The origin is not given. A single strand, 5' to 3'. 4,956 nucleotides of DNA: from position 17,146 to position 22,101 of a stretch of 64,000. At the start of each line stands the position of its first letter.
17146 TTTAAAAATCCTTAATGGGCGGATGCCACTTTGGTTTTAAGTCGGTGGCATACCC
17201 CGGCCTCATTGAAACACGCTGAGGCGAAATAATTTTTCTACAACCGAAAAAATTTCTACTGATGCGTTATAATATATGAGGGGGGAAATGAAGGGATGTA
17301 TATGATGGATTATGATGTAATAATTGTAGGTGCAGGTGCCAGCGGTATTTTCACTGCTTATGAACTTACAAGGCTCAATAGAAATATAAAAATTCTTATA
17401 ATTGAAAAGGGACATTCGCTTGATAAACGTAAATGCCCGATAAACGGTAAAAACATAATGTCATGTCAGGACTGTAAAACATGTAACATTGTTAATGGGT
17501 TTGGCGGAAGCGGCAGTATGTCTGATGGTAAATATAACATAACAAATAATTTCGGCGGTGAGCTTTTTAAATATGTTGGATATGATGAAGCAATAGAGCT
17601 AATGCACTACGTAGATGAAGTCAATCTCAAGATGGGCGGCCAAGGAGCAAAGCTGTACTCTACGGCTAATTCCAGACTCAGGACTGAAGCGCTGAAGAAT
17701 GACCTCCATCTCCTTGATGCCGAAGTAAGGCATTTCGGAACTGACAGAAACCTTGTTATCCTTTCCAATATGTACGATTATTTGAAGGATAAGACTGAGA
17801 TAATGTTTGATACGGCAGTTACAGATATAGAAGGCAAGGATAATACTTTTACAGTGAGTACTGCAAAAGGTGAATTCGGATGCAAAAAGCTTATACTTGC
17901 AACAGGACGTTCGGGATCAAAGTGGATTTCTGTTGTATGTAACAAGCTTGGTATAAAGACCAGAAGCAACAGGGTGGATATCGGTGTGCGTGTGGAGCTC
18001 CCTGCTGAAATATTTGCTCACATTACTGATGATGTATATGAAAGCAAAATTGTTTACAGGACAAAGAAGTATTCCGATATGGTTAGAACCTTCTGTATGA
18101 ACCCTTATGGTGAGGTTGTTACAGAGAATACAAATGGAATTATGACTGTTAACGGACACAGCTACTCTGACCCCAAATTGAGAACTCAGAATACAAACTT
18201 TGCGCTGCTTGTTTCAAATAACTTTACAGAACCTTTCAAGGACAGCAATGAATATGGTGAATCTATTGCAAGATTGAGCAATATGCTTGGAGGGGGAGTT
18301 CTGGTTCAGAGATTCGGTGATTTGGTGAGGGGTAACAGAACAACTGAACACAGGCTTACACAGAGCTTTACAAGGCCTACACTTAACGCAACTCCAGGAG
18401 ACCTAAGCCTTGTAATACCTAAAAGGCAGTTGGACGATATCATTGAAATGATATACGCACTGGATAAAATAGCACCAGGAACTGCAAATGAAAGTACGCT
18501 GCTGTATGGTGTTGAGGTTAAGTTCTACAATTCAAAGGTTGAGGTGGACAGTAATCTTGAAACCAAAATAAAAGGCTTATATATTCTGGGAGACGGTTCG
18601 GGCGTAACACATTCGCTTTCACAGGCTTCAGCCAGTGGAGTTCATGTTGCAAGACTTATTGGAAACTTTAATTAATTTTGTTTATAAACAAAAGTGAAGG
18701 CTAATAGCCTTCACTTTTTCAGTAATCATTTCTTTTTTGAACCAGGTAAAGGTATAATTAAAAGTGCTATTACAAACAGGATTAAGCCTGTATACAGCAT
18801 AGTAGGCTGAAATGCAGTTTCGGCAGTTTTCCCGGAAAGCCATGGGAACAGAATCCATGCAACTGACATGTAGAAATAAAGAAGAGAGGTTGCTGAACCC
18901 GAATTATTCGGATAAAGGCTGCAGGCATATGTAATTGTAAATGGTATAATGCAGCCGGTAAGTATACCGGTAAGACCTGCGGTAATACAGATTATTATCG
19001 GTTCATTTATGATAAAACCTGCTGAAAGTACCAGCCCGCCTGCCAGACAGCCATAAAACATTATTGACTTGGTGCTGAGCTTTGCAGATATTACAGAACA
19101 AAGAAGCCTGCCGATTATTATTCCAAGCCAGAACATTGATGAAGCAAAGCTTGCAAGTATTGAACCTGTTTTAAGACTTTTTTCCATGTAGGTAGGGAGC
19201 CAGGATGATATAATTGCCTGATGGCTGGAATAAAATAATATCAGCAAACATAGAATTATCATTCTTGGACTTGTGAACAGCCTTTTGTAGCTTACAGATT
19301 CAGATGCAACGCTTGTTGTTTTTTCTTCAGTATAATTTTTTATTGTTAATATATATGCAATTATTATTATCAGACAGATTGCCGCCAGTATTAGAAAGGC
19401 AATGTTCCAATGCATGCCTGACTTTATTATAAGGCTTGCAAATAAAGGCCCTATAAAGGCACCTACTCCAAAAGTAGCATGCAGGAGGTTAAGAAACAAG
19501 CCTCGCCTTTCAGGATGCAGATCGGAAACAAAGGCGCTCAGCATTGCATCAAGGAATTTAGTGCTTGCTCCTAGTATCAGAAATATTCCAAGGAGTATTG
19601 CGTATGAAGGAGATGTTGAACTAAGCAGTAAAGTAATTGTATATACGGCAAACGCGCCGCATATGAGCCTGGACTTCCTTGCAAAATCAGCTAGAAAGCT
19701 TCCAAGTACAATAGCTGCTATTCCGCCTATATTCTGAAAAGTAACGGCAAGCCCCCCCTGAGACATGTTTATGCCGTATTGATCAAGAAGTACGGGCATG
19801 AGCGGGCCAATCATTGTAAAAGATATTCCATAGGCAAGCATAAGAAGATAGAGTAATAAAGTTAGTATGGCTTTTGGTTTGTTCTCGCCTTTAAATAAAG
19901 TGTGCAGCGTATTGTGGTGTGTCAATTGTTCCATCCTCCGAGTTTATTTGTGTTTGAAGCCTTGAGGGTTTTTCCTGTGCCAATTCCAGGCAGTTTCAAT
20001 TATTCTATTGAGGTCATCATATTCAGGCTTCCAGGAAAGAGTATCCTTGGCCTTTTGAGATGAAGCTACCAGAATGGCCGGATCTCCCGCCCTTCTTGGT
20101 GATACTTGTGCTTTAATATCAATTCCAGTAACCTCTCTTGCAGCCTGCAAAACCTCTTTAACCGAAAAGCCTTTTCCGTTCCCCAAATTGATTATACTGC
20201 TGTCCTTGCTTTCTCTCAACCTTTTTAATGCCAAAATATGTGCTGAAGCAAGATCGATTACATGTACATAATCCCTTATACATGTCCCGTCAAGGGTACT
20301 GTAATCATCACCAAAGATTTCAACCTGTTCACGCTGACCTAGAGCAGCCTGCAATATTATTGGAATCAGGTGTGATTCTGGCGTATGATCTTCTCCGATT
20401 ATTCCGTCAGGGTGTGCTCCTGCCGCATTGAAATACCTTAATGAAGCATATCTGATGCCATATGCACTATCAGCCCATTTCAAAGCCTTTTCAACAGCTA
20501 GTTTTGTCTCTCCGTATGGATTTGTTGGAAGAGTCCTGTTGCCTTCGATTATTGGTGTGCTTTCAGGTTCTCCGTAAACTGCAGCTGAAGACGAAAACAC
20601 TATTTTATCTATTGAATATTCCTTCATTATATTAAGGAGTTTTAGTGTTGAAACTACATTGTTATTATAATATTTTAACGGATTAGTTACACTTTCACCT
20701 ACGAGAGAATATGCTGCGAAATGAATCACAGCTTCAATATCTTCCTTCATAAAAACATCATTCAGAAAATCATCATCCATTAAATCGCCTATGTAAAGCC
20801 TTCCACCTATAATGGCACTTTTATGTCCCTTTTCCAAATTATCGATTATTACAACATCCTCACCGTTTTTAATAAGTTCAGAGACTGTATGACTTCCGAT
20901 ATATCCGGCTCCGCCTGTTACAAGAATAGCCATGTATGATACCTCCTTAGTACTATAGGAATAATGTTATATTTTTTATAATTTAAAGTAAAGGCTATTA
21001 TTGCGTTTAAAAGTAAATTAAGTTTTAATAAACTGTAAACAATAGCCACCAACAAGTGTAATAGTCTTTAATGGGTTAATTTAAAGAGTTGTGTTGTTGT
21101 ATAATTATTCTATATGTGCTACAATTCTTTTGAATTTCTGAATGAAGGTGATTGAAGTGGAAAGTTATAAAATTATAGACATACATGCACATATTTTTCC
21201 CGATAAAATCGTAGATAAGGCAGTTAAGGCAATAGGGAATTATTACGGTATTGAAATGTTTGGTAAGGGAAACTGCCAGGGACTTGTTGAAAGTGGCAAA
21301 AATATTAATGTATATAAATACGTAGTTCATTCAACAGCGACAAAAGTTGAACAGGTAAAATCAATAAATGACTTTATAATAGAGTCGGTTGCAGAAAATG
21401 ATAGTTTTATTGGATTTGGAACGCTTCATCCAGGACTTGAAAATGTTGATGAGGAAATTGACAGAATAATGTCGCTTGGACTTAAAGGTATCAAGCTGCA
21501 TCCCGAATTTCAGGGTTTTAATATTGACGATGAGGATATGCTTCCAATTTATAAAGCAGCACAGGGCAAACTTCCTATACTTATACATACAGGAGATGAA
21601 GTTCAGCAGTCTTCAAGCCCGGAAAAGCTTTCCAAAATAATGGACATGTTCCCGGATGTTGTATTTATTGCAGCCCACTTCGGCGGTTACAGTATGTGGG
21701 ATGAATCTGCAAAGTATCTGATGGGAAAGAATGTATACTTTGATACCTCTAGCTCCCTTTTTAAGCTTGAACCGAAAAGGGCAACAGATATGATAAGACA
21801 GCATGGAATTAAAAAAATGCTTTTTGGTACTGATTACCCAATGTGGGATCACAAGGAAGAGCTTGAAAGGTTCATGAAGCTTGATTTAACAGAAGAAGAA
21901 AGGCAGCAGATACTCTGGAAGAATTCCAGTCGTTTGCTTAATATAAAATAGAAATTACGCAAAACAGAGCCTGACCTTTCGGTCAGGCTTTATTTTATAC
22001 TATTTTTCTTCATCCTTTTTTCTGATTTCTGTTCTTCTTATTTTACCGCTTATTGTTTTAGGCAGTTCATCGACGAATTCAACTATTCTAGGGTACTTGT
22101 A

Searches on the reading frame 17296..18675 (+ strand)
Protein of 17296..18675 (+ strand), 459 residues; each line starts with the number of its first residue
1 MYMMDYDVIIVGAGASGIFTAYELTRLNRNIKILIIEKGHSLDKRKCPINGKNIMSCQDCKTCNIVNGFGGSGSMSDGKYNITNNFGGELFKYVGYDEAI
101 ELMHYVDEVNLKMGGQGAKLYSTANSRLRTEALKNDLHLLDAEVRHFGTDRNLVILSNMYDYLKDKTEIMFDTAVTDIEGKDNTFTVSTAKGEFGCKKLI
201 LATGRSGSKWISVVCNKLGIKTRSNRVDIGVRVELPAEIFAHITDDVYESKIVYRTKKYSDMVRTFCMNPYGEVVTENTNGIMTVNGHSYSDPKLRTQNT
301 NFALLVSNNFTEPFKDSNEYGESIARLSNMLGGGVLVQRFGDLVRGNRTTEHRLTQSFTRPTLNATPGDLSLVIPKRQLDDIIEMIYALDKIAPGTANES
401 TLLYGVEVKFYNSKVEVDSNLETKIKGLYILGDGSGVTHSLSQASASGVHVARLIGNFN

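Call 11: search_protein_families(library=pfam, proteins=[window:17296-18675:+], max_evalue=0.001)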
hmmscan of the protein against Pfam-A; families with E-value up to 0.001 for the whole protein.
window:17296-18675:+ (459 aa): 9 families
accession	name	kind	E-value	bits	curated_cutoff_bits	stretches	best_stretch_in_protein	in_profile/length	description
PF07992.20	Pyr_redox_2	-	3.8e-11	43.4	26.1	0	6-50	1-38/291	Pyridine nucleotide-disulphide oxidoreductase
PF21688.3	FAD-depend_C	-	5e-11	43.6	27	1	251-408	35-195/197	FAD-dependent protein, C-terminal domain-like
PF13738.12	Pyr_redox_3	-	1.1e-10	41.7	30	1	166-205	95-134/305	Pyridine nucleotide-disulphide oxidoreductase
PF01266.30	DAO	-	7.6e-09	36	27.9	1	7-40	1-32/353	FAD dependent oxidoreductase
PF03486.20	HI0933_like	-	1.1e-08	35.3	50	1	7-52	2-44/244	HI0933-like protein Rossmann domain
PF13450.12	NAD_binding_8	-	7.1e-07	29.8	21.9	1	10-41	1-30/68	NAD(P)-binding Rossmann-like domain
PF01946.23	Thi4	-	1.1e-05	25.3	26.2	1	3-39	15-50/235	Thi4 family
PF01134.28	GIDA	-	4.3e-05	23.2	22.1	0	7-44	1-29/391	Glucose inhibited division protein A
PF13454.12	NAD_binding_9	-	0.00049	20.5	21.8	0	9-42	1-35/155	FAD-NAD(P)-binding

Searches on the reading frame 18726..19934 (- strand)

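Call 11: search_protein_families(library=pfam, proteins=[window:18726-19934:-], max_evalue=0.001)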
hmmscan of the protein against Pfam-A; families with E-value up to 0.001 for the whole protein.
window:18726-19934:- (402 aa): 3 families
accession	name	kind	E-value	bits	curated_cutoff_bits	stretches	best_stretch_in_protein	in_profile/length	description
PF07690.21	MFS_1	-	3.5e-43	148.3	33.4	2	28-308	1-287/347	Major Facilitator Superfamily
PF12832.13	MFS_1_like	-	1.7e-06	27.8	25.2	1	26-171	215-363/373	MFS_1 like family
PF06779.20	MFS_4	-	9.5e-05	22.3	26.3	1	32-392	2-362/364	Uncharacterised MFS-type transporter YbfB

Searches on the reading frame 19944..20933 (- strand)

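Call 11: search_protein_families(library=pfam, proteins=[window:19944-20933:-], max_evalue=0.001)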
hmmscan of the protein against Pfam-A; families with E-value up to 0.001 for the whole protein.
window:19944-20933:- (329 aa): 8 families
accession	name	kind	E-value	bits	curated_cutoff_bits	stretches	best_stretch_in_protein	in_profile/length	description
PF01370.27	Epimerase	-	3.9e-59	200.4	20.9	1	3-251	1-240/240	NAD dependent epimerase/dehydratase family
PF16363.11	GDP_Man_Dehyd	-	5.6e-54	184.3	27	1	4-306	1-324/332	GDP-mannose 4,6 dehydratase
PF01073.25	3Beta_HSD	-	6e-21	75.1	22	1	4-248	1-241/280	3-beta hydroxysteroid dehydrogenase/isomerase family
PF02719.21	Polysacc_synt_2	-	1.7e-14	54.2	20.2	1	3-172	1-173/293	Polysaccharide biosynthesis protein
PF04321.23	RmlD_sub_bind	-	5.9e-14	52.2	27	1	1-154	1-139/287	RmlD substrate binding domain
PF07993.18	NAD_binding_4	-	1.2e-06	28.4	20.1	0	63-182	86-219/258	Male sterility protein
PF13460.12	NAD_binding_10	-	1.3e-06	28.9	27.2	1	7-158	1-138/184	NAD(P)H-binding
PF02254.24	TrkA_N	-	0.00037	21.2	23.8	0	8-60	5-58/116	TrkA-N domain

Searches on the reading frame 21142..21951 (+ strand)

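Call 11: search_protein_families(library=pfam, proteins=[window:21142-21951:+], max_evalue=0.001)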
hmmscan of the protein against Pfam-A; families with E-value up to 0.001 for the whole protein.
window:21142-21951:+ (269 aa): 2 families
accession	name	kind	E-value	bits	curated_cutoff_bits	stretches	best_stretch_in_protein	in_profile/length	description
PF04909.20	Amidohydro_2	-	3.7e-29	102.8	26.4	1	73-267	64-288/289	Amidohydrolase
PF01026.27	TatD_DNase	-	0.00091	19.1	27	0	139-238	118-210/253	TatD related DNase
